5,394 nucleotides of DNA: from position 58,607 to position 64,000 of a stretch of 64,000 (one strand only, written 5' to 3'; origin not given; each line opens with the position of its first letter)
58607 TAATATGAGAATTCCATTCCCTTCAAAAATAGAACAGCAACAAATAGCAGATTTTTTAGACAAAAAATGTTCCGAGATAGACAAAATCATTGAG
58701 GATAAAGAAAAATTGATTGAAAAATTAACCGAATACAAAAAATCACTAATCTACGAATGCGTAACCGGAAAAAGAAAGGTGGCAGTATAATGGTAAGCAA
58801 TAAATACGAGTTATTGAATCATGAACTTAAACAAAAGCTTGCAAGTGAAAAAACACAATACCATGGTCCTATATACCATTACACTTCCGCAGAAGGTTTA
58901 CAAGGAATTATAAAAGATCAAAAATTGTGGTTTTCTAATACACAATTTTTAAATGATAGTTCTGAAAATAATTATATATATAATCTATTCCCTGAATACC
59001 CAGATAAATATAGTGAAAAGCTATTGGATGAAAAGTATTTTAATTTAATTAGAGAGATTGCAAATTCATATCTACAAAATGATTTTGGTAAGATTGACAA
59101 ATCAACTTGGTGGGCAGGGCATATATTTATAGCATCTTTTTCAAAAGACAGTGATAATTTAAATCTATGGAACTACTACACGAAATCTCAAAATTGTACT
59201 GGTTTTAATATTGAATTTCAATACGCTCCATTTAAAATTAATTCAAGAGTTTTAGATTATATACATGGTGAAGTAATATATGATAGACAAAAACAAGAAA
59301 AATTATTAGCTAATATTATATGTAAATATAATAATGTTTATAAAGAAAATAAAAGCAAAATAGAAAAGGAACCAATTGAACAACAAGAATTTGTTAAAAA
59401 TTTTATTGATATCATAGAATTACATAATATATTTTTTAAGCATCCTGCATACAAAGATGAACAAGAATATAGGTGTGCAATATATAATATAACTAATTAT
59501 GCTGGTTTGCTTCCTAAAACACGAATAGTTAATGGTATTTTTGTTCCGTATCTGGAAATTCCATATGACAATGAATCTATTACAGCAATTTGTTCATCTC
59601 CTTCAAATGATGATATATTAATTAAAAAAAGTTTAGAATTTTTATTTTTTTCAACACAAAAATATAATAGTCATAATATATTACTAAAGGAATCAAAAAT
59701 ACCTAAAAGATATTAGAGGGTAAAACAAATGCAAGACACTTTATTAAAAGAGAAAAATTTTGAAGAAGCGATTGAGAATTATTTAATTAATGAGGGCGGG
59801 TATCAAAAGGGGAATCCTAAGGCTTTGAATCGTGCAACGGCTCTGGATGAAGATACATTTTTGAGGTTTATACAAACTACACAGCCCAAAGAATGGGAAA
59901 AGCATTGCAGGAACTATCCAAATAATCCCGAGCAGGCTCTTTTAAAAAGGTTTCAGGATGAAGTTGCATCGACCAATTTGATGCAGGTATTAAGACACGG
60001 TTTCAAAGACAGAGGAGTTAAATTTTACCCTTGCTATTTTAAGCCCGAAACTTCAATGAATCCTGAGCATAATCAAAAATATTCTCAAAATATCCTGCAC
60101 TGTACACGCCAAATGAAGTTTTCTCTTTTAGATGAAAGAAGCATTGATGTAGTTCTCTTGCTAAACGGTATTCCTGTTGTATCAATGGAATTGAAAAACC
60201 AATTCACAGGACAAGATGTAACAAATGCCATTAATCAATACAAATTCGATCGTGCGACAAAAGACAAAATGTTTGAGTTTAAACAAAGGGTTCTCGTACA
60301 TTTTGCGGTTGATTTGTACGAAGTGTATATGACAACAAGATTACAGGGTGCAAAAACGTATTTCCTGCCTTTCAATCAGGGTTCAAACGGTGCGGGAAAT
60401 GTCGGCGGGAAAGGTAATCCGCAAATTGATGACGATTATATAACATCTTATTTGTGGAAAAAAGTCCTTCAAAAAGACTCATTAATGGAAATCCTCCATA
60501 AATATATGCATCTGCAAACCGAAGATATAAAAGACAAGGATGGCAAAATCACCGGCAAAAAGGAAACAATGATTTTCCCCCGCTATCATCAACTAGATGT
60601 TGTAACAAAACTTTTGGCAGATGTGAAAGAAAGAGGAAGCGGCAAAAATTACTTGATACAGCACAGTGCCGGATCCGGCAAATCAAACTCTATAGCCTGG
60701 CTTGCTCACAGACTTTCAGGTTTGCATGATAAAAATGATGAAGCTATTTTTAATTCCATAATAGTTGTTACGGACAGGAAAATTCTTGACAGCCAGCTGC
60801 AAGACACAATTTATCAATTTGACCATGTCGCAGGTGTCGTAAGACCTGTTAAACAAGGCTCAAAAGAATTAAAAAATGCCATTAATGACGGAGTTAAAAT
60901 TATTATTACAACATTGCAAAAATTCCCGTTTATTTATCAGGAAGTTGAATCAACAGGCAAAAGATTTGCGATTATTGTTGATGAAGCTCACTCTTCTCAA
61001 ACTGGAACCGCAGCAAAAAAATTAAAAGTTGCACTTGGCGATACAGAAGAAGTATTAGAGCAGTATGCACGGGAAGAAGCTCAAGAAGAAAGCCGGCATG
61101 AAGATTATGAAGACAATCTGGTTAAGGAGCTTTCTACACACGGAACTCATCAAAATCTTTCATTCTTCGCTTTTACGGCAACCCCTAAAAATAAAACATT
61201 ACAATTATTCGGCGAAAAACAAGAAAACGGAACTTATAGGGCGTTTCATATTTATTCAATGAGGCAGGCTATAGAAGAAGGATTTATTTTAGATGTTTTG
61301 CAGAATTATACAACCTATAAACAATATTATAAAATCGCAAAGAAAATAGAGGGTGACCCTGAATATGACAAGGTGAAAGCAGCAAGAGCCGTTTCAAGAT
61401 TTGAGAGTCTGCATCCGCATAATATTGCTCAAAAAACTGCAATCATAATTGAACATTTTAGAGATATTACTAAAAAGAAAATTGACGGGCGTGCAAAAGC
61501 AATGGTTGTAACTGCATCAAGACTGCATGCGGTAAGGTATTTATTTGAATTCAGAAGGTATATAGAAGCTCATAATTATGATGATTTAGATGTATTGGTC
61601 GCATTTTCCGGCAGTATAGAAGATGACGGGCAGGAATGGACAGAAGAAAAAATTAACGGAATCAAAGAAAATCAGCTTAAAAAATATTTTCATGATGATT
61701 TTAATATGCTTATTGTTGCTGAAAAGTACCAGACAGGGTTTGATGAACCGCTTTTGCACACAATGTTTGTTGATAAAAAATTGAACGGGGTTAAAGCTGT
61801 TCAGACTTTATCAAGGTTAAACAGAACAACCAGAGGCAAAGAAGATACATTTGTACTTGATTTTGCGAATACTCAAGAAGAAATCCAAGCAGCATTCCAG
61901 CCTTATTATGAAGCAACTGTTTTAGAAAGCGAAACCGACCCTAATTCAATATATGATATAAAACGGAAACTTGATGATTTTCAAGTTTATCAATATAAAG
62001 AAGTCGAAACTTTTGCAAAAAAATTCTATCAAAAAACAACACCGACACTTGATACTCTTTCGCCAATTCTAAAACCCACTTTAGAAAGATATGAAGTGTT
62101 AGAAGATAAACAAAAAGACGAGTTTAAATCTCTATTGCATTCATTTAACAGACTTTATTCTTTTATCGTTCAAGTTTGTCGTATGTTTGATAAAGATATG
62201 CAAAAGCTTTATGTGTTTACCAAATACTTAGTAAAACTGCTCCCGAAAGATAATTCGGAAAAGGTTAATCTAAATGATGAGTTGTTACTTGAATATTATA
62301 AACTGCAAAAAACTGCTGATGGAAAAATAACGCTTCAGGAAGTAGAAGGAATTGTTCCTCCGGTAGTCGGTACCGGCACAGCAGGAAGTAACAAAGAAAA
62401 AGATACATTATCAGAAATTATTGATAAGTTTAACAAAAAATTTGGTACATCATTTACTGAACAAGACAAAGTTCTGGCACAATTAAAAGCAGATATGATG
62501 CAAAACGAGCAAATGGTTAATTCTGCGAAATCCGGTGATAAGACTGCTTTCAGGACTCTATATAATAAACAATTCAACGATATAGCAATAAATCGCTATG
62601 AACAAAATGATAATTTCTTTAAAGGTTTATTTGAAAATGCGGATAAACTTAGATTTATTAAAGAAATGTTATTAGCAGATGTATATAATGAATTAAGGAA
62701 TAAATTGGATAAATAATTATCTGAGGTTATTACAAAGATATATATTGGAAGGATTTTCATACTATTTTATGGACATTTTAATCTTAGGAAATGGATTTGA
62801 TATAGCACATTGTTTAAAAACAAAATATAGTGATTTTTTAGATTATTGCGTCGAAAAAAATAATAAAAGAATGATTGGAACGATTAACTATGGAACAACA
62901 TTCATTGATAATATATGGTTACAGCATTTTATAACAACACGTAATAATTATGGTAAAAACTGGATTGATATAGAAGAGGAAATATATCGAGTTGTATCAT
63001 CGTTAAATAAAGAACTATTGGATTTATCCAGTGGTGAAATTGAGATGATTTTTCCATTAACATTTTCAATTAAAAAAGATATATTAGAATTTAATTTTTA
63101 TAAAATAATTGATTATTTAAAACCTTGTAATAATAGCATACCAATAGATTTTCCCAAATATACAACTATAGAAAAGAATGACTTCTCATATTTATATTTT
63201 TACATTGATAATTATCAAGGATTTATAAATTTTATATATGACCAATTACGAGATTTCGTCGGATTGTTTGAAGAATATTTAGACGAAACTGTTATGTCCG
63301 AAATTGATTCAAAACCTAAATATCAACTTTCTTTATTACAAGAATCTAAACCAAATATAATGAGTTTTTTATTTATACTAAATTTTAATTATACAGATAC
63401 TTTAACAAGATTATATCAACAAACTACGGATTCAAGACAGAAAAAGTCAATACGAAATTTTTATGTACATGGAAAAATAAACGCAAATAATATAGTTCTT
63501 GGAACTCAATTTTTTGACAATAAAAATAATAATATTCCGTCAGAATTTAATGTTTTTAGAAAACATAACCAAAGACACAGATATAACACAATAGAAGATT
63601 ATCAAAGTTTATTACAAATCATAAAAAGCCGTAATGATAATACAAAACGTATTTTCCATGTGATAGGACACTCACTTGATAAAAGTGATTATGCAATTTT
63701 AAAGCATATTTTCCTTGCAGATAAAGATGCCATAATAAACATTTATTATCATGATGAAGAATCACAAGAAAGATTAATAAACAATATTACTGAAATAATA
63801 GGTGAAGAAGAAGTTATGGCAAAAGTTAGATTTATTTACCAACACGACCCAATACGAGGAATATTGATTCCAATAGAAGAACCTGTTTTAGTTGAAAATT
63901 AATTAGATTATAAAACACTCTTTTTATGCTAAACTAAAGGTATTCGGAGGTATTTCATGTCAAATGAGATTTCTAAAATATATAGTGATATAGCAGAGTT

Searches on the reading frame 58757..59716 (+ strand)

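Call 77: search_protein_families(library=pfam, proteins=[window:58757-59716:+], max_evalue=0.00001)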
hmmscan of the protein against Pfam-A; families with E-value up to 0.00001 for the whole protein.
window:58757-59716:+ (319 aa): 1 family
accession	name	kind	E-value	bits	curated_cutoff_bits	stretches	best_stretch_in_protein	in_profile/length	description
PF11185.13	DUF2971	-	1.3e-09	39.7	22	1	137-240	1-89/89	Protein of unknown function (DUF2971)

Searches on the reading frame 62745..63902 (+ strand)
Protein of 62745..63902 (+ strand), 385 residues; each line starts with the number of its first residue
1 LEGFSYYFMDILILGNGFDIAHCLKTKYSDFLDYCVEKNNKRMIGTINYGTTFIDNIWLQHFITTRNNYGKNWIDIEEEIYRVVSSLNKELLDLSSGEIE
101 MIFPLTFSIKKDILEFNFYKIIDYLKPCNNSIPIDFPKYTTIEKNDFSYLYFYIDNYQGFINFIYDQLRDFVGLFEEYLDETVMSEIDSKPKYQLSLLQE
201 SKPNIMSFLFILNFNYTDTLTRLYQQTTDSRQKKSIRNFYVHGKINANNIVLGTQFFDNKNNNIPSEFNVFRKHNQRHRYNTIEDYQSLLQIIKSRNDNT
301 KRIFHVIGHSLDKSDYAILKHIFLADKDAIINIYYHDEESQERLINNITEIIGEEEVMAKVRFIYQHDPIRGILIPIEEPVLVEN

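Call 77: search_protein_families(library=pfam, proteins=[window:62745-63902:+], max_evalue=0.00001)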
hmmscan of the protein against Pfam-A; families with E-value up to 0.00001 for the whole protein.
window:62745-63902:+ (385 aa): 1 family
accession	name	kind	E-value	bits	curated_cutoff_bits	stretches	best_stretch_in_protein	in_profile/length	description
PF14253.11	AbiH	-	4.4e-33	115.9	30.9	1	11-324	1-247/260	Bacteriophage abortive infection AbiH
